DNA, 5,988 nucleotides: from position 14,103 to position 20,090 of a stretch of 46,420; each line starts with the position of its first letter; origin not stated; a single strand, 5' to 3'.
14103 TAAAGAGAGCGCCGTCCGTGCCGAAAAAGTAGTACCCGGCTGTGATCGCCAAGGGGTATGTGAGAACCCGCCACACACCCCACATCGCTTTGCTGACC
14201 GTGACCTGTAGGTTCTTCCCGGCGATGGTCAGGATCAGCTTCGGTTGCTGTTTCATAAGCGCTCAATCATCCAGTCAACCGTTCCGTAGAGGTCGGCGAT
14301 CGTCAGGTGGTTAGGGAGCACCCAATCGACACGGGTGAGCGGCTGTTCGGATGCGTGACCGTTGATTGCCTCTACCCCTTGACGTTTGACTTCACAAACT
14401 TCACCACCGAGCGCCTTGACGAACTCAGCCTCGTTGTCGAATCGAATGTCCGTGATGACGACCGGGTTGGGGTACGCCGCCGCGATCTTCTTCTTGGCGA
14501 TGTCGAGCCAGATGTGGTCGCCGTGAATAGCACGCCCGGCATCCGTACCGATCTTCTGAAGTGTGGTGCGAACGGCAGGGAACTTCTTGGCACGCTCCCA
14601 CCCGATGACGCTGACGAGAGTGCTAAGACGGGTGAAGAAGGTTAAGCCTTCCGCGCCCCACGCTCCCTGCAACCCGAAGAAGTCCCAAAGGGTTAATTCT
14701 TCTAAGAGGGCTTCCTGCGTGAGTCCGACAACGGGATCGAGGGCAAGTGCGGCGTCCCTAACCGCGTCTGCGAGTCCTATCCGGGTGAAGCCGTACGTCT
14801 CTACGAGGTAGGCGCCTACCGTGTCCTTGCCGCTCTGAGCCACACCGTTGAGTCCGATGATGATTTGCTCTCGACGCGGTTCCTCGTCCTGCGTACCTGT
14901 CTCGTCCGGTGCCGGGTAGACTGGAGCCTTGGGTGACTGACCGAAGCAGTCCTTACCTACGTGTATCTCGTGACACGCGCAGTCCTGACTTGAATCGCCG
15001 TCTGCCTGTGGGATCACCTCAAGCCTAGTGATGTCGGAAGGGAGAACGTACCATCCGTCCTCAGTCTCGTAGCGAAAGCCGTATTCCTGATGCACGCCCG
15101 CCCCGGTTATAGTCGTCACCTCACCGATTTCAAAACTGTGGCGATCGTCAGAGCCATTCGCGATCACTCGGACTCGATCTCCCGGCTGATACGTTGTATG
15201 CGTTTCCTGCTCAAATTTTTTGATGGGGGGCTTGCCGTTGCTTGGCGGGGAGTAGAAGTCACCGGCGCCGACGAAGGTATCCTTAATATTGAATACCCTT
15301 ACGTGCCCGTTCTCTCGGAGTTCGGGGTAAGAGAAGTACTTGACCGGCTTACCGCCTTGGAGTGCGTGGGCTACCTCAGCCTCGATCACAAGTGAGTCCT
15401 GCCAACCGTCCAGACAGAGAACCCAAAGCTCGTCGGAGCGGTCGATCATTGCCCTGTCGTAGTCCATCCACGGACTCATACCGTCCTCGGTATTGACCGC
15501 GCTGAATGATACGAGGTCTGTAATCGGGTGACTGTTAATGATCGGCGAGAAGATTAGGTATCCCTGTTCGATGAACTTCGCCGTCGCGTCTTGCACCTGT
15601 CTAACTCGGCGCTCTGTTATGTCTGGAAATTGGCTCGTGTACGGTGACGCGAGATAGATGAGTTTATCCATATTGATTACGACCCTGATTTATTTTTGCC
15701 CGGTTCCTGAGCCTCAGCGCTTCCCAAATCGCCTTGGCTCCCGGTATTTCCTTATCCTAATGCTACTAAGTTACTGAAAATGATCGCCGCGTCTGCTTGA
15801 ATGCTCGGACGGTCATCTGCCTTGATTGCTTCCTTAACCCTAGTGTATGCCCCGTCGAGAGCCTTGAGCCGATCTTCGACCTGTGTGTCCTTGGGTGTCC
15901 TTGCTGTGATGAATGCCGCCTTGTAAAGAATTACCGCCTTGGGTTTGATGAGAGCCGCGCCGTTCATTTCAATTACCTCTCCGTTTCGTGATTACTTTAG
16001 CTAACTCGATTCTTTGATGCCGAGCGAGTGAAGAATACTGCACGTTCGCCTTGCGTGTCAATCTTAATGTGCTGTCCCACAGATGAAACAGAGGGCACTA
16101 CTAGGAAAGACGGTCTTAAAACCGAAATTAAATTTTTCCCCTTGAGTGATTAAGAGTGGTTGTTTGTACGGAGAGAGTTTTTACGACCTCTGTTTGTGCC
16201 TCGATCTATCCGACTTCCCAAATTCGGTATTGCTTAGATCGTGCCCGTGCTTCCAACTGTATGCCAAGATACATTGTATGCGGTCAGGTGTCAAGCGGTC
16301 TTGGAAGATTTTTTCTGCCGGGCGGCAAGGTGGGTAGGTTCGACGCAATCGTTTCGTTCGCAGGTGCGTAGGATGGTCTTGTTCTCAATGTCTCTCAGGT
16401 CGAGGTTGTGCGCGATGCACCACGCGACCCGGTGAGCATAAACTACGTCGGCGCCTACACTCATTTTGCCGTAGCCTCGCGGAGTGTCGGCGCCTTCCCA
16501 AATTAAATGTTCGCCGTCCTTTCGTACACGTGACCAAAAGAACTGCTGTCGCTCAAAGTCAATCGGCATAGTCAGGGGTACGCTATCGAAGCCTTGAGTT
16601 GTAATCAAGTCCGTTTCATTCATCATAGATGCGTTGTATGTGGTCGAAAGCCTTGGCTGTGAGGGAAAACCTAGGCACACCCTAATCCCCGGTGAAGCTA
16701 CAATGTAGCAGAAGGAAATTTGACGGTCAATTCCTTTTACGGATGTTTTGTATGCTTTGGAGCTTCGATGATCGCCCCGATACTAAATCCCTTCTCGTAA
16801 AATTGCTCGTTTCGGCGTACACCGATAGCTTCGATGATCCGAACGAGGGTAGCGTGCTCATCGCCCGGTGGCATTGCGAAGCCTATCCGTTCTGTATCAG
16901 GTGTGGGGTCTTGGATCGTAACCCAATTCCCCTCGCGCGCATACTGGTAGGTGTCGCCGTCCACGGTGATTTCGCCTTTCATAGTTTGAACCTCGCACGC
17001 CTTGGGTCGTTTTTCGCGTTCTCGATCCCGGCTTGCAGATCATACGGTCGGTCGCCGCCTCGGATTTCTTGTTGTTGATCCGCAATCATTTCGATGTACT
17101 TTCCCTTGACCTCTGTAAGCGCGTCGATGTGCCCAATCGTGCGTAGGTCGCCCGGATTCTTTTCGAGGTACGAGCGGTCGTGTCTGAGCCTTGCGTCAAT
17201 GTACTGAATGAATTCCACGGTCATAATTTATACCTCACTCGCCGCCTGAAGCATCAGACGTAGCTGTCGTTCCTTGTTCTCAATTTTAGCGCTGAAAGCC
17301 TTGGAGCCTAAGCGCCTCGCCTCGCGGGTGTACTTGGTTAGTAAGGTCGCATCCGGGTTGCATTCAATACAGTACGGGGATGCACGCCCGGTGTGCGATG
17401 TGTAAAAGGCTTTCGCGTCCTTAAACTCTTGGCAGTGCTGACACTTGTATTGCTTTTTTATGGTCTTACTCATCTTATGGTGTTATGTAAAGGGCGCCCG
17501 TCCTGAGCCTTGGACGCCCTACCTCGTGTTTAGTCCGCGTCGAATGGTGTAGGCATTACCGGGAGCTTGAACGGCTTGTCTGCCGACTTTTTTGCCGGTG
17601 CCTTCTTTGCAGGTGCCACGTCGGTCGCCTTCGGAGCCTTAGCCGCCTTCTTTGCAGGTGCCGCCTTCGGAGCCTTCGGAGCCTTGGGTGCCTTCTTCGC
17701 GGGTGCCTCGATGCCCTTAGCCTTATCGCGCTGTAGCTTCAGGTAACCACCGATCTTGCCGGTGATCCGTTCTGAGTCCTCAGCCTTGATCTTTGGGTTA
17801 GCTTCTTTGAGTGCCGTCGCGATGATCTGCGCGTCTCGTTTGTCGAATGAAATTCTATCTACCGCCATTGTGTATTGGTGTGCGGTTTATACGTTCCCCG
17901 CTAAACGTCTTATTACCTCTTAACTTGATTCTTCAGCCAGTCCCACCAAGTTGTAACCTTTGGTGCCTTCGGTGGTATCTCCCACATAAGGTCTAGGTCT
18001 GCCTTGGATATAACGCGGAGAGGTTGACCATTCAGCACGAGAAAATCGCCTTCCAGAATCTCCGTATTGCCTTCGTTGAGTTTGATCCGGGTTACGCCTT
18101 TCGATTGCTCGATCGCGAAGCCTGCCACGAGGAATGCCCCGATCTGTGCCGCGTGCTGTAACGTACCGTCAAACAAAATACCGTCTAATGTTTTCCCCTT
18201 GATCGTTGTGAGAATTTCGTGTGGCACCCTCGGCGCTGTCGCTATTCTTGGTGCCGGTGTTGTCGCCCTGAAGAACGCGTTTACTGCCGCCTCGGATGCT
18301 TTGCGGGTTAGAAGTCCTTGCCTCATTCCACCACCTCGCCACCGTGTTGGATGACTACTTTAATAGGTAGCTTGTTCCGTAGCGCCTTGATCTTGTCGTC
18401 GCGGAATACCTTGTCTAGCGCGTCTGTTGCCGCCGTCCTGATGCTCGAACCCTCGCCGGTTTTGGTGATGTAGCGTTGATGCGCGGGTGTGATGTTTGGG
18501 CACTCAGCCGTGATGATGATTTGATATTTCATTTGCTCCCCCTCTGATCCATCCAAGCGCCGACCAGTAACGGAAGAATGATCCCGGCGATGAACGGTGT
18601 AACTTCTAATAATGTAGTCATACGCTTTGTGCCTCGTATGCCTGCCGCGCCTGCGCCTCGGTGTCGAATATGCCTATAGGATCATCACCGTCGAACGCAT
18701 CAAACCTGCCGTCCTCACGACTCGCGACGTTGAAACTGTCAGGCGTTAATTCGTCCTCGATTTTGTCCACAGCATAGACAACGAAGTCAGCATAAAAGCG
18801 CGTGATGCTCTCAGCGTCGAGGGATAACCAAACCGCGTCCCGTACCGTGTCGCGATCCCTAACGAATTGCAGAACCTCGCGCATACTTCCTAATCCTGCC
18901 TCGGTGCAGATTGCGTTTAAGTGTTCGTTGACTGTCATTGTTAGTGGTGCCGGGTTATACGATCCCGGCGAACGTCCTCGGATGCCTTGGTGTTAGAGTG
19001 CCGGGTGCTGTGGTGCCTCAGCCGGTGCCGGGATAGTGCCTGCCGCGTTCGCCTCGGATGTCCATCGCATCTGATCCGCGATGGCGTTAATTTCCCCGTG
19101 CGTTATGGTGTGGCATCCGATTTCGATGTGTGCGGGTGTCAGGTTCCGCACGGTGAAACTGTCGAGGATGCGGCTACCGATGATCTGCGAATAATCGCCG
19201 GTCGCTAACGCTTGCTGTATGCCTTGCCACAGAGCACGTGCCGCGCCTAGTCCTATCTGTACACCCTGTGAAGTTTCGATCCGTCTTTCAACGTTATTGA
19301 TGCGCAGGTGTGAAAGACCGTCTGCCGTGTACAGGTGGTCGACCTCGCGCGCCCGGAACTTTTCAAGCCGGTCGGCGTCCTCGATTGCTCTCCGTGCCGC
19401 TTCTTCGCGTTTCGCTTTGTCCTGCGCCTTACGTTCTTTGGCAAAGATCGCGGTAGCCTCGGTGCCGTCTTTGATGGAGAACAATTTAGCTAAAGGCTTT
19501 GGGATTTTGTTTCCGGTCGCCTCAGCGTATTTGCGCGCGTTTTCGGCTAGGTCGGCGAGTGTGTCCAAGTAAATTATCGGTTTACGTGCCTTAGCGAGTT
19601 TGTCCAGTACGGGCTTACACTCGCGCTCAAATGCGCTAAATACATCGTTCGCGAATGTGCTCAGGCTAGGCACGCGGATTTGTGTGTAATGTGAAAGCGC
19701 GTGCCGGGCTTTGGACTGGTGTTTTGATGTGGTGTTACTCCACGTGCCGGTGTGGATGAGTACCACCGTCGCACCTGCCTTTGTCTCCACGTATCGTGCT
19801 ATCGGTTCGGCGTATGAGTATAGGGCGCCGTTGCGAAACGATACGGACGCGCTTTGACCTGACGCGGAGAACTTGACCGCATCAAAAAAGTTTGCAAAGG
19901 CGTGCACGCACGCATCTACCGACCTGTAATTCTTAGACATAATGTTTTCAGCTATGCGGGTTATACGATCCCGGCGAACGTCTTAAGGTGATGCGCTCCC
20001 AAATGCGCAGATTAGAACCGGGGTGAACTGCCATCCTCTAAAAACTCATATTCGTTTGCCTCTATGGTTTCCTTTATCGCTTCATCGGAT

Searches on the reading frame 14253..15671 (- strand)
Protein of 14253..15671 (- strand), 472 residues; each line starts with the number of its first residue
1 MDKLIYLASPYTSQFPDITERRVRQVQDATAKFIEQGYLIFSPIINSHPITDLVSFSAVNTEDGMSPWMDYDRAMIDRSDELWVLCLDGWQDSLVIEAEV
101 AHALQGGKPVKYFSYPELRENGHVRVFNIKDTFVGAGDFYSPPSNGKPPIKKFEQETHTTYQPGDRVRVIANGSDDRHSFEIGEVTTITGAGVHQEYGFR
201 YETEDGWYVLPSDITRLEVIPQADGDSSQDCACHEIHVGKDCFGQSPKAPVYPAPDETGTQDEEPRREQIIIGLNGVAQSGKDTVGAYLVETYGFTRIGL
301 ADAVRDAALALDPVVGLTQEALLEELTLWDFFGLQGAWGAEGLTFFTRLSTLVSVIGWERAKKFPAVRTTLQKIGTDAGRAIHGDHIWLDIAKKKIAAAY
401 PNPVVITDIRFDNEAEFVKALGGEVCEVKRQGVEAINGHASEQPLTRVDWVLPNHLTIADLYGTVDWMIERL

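Call 11: search_protein_families(library=pfam, proteins=[window:14253-15671:-], max_evalue=0.01)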
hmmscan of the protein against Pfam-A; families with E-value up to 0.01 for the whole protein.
window:14253-15671:- (472 aa): 3 families
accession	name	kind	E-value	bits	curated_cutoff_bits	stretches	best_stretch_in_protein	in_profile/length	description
PF09152.16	DUF1937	-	5.9e-16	59.5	23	1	4-113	2-114/116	Domain of unknown function (DUF1937)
PF21448.3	DNMK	-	1.8e-12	47.8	27.1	1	366-462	129-230/232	Deoxynucleotide monophosphate kinase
PF14359.12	DUF4406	-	0.0019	19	22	1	20-112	14-91/91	Domain of unknown function (DUF4406)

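Call 42: find_related_loci(query=window:14253-15671:-, collection=viral_contigs, flank=10000)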
Query window:14253-15671:- (472 aa) in viral_contigs; peptide patterns used: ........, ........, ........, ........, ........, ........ (x = any residue, [..] = any of these).
7 stretches matched a pattern; 4 encode a relative of the query (tblastn E <= 1e-3); 4 distinct loci.
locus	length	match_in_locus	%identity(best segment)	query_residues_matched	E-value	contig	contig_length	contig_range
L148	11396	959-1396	40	271-443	8e-25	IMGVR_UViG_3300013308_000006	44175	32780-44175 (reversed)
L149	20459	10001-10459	36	271-451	2e-21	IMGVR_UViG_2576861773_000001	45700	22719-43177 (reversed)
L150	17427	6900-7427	31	262-472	1e-16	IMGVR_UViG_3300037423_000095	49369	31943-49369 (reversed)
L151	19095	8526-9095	28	269-443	6e-14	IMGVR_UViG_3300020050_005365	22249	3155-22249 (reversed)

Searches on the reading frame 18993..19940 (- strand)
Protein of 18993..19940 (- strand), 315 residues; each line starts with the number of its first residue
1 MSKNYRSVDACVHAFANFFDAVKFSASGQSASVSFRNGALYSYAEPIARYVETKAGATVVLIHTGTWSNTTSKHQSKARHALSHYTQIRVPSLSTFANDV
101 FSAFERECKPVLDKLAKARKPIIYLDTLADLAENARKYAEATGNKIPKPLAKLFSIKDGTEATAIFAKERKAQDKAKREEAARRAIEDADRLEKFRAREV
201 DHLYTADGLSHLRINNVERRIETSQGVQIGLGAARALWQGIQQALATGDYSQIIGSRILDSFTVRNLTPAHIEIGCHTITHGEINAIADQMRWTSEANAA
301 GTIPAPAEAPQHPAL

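Call 11: search_protein_families(library=pfam, proteins=[window:18993-19940:-], max_evalue=0.01)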
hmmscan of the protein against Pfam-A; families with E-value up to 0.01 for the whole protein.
window:18993-19940:- (315 aa): 0 families

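Call 90: find_homologous_proteins(query=window:18993-19940:-, max_evalue=0.00001)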
Query window:18993-19940:- (315 aa): 4 proteins with E <= 0.00001 among 5563 candidates.
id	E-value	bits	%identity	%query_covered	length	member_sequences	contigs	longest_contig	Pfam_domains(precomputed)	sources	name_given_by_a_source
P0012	2.7e-204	695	100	100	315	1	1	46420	PF26096.1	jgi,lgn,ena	jgi:hypothetical protein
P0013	1.7e-17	82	30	93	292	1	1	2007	-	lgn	-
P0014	2.4e-6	45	26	91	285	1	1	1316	-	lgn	-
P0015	3.1e-6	45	26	35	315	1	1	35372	-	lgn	-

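Call 96: search_protein_families(library=phrogs, proteins=[window:18993-19940:-], max_evalue=0.001)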
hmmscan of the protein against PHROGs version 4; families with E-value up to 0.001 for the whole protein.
window:18993-19940:- (315 aa): 1 family
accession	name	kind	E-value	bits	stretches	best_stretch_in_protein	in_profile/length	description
phrog_7247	-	unknown function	7.4e-20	72.4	2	3-166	2-137/365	-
